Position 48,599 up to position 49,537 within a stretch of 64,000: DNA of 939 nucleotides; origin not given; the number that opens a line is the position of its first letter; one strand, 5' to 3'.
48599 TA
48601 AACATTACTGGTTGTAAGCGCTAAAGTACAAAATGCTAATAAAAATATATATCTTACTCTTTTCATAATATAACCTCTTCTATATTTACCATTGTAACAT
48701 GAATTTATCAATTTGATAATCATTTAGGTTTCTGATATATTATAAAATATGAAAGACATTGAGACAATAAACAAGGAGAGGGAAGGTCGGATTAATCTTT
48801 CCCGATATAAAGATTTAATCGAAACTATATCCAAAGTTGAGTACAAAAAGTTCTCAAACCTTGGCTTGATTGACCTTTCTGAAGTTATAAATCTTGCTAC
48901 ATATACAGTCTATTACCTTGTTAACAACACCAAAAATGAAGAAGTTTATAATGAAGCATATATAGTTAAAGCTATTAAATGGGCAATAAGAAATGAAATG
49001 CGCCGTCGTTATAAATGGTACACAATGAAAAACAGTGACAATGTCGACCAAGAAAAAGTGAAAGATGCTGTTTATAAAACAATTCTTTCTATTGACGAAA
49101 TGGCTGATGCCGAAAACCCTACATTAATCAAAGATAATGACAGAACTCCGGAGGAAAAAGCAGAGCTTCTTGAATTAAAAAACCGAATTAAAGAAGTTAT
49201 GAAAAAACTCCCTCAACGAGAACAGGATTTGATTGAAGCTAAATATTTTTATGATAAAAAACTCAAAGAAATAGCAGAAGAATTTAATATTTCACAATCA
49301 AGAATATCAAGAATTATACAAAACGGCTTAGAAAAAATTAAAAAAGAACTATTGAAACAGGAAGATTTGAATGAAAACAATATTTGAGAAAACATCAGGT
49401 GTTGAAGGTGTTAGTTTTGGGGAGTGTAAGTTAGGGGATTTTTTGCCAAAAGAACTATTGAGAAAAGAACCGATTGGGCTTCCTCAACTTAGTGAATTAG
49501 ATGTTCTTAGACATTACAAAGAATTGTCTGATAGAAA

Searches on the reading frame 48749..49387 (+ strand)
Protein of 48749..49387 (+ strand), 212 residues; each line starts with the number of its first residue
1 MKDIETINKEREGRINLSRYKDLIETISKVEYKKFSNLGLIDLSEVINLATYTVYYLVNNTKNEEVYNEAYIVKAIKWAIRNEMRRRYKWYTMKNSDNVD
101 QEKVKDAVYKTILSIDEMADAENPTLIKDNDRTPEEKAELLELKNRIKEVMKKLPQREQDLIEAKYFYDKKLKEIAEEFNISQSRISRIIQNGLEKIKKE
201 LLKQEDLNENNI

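Call 7: search_protein_families(library=pfam, proteins=[window:48749-49387:+], max_evalue=0.01)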
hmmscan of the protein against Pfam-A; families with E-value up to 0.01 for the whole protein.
window:48749-49387:+ (212 aa): 7 families
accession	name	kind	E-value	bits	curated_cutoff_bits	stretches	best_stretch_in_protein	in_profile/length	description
PF04545.22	Sigma70_r4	-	1.4e-13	50.5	24.1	1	150-199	1-50/50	Sigma-70, region 4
PF08281.18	Sigma70_r4_2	-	7.4e-09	35.6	25.7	1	145-197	2-54/54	Sigma-70, region 4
PF07638.17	Sigma70_ECF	-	0.00052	20.4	21.1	1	130-199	117-181/185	ECF sigma factor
PF04552.19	Sigma54_DBD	-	0.0011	19.1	22.8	1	144-193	22-73/160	Sigma-54, DNA binding domain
PF24034.1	DUF7343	-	0.0031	17.8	27.6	0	173-192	22-41/62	Domain of unknown function (DUF7343)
PF04967.18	HTH_10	-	0.0076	16.5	23.1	0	170-197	24-51/53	HTH DNA binding domain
PF13518.12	HTH_28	-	0.0092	16.5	25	0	172-191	15-34/52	Helix-turn-helix domain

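Call 8: search_protein_families(library=ncbifam, proteins=[window:48749-49387:+], max_evalue=0.01)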
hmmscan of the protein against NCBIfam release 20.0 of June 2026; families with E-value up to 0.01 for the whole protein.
window:48749-49387:+ (212 aa): 59 families (the best 25 are shown)
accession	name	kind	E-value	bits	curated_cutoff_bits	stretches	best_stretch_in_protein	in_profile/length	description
TIGR02937.1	sigma70-ECF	superfamily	1e-21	77.3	42.9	1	36-201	22-165/165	sigma-70 family RNA polymerase sigma factor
TIGR02479.1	FliA_WhiG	subfamily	3.3e-15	56.4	189.6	1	104-201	120-223/224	FliA/WhiG family RNA polymerase sigma factor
TIGR02980.1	SigBFG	subfamily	9.8e-14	51.6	234.35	1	95-201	114-226/227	SigB/SigF/SigG family RNA polymerase sigma factor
NF005413.0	PRK06986.1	subfamily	4e-13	49.8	201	1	102-204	135-239/241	RNA polymerase sigma factor FliA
TIGR02985.1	Sig70_bacteroi1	subfamily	2.4e-10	40.9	126.4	1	50-201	15-162/162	RNA polymerase sigma-70 factor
NF006071.0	PRK08215.1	equivalog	2.4e-09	37.1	372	1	122-201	178-257/258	RNA polymerase sporulation sigma factor SigG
NF005809.0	PRK07670.1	equivalog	3.3e-09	36.6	326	1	101-204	144-253/255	FliA/WhiG family RNA polymerase sigma factor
NF004935.0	PRK06288.1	equivalog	3.9e-09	36.5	343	1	125-204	186-265/270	RNA polymerase sigma factor WhiG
NF007223.0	PRK09641.1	equivalog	6.5e-09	35.9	209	1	23-202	8-185/187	RNA polymerase sigma factor SigW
TIGR02997.1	Sig70-cyanoRpoD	subfamily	7.2e-09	35.3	384.5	1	93-198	183-298/298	RNA polymerase sigma factor, RpoD/SigA family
TIGR02885.1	spore_sigF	equivalog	8.5e-09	35.6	321.45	1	95-201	121-231/231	RNA polymerase sporulation sigma factor SigF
NF005644.0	PRK07408.1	subfamily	1.2e-08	34.9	261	1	110-204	158-256/258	RNA polymerase sigma factor SigF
NF005143.0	PRK06596.1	subfamily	2.7e-08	33.7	241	1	120-203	193-283/285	RNA polymerase factor sigma-32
NF004052.0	PRK05572.1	subfamily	7.4e-08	32.2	311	1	121-201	172-250/252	SigF/SigG family RNA polymerase sporulation sigma factor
TIGR02392.1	rpoH_proteo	equivalog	1.1e-07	31.8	323.1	1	128-202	193-269/270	RNA polymerase sigma factor RpoH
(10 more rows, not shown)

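Call 10: find_encoding_contigs(protein=window:48749-49384:+, flank=10000, max_places=6)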
Protein window:48749-49384:+ (212 aa): 24 contigs read that carry it; 3 places shown.
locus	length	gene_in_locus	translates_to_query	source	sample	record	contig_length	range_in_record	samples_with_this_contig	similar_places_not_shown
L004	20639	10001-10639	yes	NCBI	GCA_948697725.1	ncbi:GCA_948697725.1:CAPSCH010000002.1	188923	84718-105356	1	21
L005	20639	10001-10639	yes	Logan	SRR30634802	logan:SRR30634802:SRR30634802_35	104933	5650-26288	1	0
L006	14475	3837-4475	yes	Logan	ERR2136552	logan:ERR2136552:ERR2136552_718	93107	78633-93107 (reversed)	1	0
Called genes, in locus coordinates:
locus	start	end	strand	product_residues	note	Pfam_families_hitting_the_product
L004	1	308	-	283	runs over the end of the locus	-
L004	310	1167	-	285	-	PF02569:Pantoate_ligase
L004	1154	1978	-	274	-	PF02548:Pantoate_transf, PF13714:PEP_mutase (weak)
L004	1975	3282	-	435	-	PF01933:CofD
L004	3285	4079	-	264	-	PF03746:LamB_YcsF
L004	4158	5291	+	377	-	-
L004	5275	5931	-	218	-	PF03167:UDG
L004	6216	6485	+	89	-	-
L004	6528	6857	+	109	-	-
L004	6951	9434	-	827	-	PF03065:Glyco_hydro_57, PF12055:DUF3536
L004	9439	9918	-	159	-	-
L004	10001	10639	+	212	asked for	PF08281:Sigma70_r4_2, PF04545:Sigma70_r4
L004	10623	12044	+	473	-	PF02347:GDC-P, PF00266:Aminotran_5, PF21478:GcvP2_C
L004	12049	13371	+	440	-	PF00919:UPF0004, PF04055:Radical_SAM, PF01938:TRAM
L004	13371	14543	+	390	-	PF01264:Chorismate_synt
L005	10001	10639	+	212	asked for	PF08281:Sigma70_r4_2, PF04545:Sigma70_r4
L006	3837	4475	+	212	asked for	PF08281:Sigma70_r4_2, PF04545:Sigma70_r4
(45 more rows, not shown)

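Call 11: search_solved_structures(query=window:48749-49384:+, max_evalue=0.01, show_alignments=2)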
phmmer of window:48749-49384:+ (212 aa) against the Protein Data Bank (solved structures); distinct sequences matched with E-value up to 0.01: 14.
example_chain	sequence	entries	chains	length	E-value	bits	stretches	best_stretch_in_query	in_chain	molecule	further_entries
7lq4_A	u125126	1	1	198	9.2e-08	35.5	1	135-201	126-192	WhiG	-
5wuq_A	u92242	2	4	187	1.4e-06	31.6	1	39-201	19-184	ECF RNA polymerase sigma factor SigW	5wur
1rp3_A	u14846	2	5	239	0.00011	25.5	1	111-201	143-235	RNA polymerase sigma factor SIGMA-28 (FliA) | RNA polymerase sigma factor FliA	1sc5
6pmi_F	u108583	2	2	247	0.00019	24.7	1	111-203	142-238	RNA polymerase sigma factor FliA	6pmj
8jzt_A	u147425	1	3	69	0.00024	24.3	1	141-201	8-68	RNA polymerase sigma factor SigF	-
8x6g_H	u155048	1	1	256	0.0014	21.9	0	120-199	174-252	RNA polymerase sigma factor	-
8hkc_E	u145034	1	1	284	0.0016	21.6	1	143-199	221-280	RNA polymerase sigma factor RpoH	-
7l7b_F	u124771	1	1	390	0.0022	21.2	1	116-199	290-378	RNA polymerase sigma factor SigA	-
8h3v_G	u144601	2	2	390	0.0022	21.2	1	120-198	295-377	RNA polymerase sigma factor SigA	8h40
6pfv_A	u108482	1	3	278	0.0047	20.1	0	132-198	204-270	RNA polymerase sigma factor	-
6pfj_A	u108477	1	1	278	0.0048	20.1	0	132-198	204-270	RNA polymerase sigma factor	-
6jhe_A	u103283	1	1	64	0.0049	20.1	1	143-201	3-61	ECF RNA polymerase sigma factor SigW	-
8gzg_F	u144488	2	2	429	0.0066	19.6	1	120-198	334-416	RNA polymerase sigma factor SigA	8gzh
9dvs_G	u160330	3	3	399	0.0074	19.5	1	122-198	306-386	RNA polymerase sigma factor SigA1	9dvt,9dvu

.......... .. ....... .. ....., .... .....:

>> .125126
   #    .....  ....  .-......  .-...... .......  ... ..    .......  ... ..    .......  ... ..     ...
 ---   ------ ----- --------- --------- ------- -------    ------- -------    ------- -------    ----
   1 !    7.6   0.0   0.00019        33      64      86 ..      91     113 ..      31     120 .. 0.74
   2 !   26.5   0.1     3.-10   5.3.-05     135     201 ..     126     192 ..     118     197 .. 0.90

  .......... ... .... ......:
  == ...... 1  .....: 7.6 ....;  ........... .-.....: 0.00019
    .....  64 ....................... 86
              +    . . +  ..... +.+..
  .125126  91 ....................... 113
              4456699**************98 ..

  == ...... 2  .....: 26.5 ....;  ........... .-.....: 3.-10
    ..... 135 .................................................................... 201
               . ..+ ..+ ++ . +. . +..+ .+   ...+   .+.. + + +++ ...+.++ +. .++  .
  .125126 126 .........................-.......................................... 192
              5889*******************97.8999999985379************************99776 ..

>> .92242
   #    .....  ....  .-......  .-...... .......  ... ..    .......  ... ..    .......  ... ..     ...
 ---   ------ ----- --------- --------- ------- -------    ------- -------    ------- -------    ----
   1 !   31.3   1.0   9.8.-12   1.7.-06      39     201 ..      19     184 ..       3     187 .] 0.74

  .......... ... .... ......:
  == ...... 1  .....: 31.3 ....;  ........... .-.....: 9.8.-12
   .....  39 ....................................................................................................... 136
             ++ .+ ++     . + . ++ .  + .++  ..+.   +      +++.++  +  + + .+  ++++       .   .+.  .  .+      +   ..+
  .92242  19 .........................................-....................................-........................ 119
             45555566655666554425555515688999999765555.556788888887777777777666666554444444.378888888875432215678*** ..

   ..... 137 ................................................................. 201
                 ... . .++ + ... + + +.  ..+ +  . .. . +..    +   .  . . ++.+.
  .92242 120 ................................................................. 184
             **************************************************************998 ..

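Call 48: find_homologous_proteins(query=window:48749-49384:+, max_evalue=0.00001)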
Query window:48749-49384:+ (212 aa): 2869 proteins with E <= 0.00001 among 3388 candidates; the best 120 are listed.
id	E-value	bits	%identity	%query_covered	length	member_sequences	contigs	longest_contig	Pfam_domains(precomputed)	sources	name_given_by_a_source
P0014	1.3e-125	435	100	100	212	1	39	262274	PF04545.23,PF08281.19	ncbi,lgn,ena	-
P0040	2.8e-125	434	100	100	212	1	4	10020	PF04545.23,PF08281.19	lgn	-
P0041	3.9e-125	433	100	100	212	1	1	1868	PF04545.23,PF08281.19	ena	-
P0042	4.0e-125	433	99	100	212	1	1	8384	PF04545.23,PF08281.19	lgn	-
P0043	8.4e-125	432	100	100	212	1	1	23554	PF04545.23,PF08281.19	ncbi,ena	-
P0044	5.3e-121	420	95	100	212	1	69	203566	PF04545.23,PF08281.19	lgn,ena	-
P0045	1.1e-120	419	95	100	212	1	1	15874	PF04545.23,PF08281.19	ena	-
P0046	1.2e-120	418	95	100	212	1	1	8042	PF04545.23,PF08281.19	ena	-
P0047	6.4e-120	416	94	100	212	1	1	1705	PF04545.23,PF08281.19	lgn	-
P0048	6.9e-120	416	94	100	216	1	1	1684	PF04545.23,PF08281.19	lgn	-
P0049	1.6e-119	415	94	100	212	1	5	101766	PF04545.23,PF08281.19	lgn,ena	-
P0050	3.9e-119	413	94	100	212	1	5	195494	PF04545.23,PF08281.19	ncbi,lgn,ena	-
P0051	7.5e-119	413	94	100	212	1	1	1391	PF04545.23,PF08281.19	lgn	-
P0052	2.4e-118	411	93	100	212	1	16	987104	PF04545.23,PF08281.19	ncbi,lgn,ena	-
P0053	3.4e-118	410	93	100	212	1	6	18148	PF04545.23,PF08281.19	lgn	-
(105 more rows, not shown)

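Call 71: search_protein_representatives(protein=window:48749-49384:+)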
Query: 212 residues. Proteins with E-value up to 0.001 (for the whole library): 596; up to 1e-10: 99; up to 1e-30: 14. The best 150 are listed.
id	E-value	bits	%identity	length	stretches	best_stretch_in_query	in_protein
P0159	4.6e-98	343.1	79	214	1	1-212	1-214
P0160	3.9e-57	209.6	55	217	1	8-205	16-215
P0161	2.5e-52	193.9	85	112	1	1-113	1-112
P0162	3.3e-45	170.7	76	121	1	93-212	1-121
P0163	5.3e-44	166.8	79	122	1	99-210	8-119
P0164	2.6e-43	164.5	52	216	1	7-205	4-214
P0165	9.0e-42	159.5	46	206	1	14-203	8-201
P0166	2.5e-38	148.3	42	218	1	18-205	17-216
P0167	9.4e-38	146.4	44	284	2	108-204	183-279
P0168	1.0e-36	143.0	40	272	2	100-202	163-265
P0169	8.7e-35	136.7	49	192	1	12-168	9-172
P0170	6.5e-34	133.9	78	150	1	115-204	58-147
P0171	8.6e-33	130.2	58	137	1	1-117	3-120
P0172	1.7e-31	126.0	40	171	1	6-170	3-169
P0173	2.0e-30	122.5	77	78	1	1-78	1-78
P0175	2.7e-30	122.1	37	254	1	9-204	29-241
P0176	8.8e-29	117.1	37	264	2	102-206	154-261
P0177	1.0e-28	116.9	38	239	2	101-206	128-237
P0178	1.1e-28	116.8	40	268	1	16-203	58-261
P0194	6.2e-21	91.5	35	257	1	19-201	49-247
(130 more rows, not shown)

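Call 72: search_protein_families(library=ncbifam, proteins=[P0160, P0165, P0166, P0167, P0168, P0175, P0176, P0177, P0178, P0194], max_evalue=1e-12)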
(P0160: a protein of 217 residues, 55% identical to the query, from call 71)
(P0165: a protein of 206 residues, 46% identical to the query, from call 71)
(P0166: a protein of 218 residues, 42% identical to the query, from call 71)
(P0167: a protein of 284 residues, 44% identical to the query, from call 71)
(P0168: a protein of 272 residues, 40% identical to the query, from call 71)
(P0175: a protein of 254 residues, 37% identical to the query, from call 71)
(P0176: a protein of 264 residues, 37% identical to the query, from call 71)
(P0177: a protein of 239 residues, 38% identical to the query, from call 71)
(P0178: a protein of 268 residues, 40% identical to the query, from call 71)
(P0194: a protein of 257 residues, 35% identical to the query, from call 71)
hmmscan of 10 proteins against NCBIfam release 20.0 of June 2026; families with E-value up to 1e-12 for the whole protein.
P0160 (217 aa): 3 families
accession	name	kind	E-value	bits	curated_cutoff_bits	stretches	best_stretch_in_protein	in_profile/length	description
TIGR02937.1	sigma70-ECF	superfamily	5.9e-19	68.3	42.9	1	27-211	9-165/165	sigma-70 family RNA polymerase sigma factor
TIGR02479.1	FliA_WhiG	subfamily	2.7e-15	56.7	189.6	0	105-211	110-223/224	FliA/WhiG family RNA polymerase sigma factor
NF005413.0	PRK06986.1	subfamily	3.4e-13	50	201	0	111-214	134-239/241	RNA polymerase sigma factor FliA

P0165 (206 aa): 1 family
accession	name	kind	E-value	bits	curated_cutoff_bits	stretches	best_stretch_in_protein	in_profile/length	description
TIGR02937.1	sigma70-ECF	superfamily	2.5e-16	59.7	42.9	1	29-198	17-164/165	sigma-70 family RNA polymerase sigma factor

P0166 (218 aa): 3 families
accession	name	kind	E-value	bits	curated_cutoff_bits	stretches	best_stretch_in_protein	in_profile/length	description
TIGR02937.1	sigma70-ECF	superfamily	2.3e-20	72.9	42.9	1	18-212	10-165/165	sigma-70 family RNA polymerase sigma factor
TIGR02479.1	FliA_WhiG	subfamily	1.6e-16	60.8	189.6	1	111-213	116-224/224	FliA/WhiG family RNA polymerase sigma factor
NF005413.0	PRK06986.1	subfamily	1.1e-14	54.9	201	1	106-215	124-239/241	RNA polymerase sigma factor FliA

P0167 (284 aa): 2 families
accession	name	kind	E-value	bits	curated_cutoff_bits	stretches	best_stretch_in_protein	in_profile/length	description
TIGR02937.1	sigma70-ECF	superfamily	1.4e-18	67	42.9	1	74-276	7-165/165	sigma-70 family RNA polymerase sigma factor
TIGR02479.1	FliA_WhiG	subfamily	5.7e-15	55.7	189.6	0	184-276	125-223/224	FliA/WhiG family RNA polymerase sigma factor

P0168 (272 aa): 1 family
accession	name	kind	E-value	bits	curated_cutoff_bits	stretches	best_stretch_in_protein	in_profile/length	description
TIGR02937.1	sigma70-ECF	superfamily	2.5e-17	63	42.9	1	68-264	13-165/165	sigma-70 family RNA polymerase sigma factor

P0175 (254 aa): 4 families
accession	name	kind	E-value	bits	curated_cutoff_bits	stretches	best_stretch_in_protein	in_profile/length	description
TIGR02479.1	FliA_WhiG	subfamily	8e-20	71.5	189.6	1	127-238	110-223/224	FliA/WhiG family RNA polymerase sigma factor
TIGR02937.1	sigma70-ECF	superfamily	1.4e-19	70.3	42.9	1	38-238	8-165/165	sigma-70 family RNA polymerase sigma factor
NF005413.0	PRK06986.1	subfamily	1.5e-15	57.7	201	0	141-241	141-239/241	RNA polymerase sigma factor FliA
TIGR02985.1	Sig70_bacteroi1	subfamily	1e-12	48.6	126.4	1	161-237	91-161/162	RNA polymerase sigma-70 factor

P0176 (264 aa): 4 families
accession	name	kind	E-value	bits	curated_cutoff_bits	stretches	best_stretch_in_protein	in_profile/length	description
TIGR02479.1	FliA_WhiG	subfamily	2.3e-21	76.6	189.6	1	46-257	4-223/224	FliA/WhiG family RNA polymerase sigma factor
NF005413.0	PRK06986.1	subfamily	4.4e-18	66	201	1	39-260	14-239/241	RNA polymerase sigma factor FliA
TIGR02937.1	sigma70-ECF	superfamily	4.1e-17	62.3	42.9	1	47-256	10-164/165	sigma-70 family RNA polymerase sigma factor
NF004935.0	PRK06288.1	equivalog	8.1e-13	48.6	343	0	45-258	40-263/270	RNA polymerase sigma factor WhiG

P0177 (239 aa): 4 families
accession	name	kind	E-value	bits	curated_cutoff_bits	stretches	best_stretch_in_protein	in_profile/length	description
TIGR02479.1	FliA_WhiG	subfamily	5.9e-22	78.5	189.6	1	17-232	2-223/224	FliA/WhiG family RNA polymerase sigma factor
TIGR02937.1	sigma70-ECF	superfamily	1.3e-19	70.5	42.9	1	18-231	8-164/165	sigma-70 family RNA polymerase sigma factor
NF005413.0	PRK06986.1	subfamily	4.7e-17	62.6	201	1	10-236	13-240/241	RNA polymerase sigma factor FliA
NF004935.0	PRK06288.1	equivalog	9.6e-14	51.6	343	1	17-236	39-266/270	RNA polymerase sigma factor WhiG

P0178 (268 aa): 3 families
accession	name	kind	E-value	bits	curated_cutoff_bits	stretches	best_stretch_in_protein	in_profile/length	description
TIGR02479.1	FliA_WhiG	subfamily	3e-22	79.5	189.6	1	157-260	118-223/224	FliA/WhiG family RNA polymerase sigma factor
TIGR02937.1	sigma70-ECF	superfamily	3.1e-19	69.2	42.9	1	59-259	7-164/165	sigma-70 family RNA polymerase sigma factor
NF005413.0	PRK06986.1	subfamily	3.8e-17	62.9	201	0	163-262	141-238/241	RNA polymerase sigma factor FliA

P0194 (257 aa): 5 families
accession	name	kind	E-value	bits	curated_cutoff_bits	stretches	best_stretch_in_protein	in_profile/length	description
TIGR02479.1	FliA_WhiG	subfamily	9.4e-22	77.8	189.6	1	152-247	124-223/224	FliA/WhiG family RNA polymerase sigma factor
TIGR02937.1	sigma70-ECF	superfamily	2.3e-21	76.1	42.9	1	47-247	7-165/165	sigma-70 family RNA polymerase sigma factor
NF005413.0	PRK06986.1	subfamily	1.8e-19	70.6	201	1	150-249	139-238/241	RNA polymerase sigma factor FliA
TIGR02980.1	SigBFG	subfamily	1.2e-14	54.5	234.35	0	156-247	135-226/227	SigB/SigF/SigG family RNA polymerase sigma factor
NF004935.0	PRK06288.1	equivalog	2e-13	50.6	343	0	154-249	169-264/270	RNA polymerase sigma factor WhiG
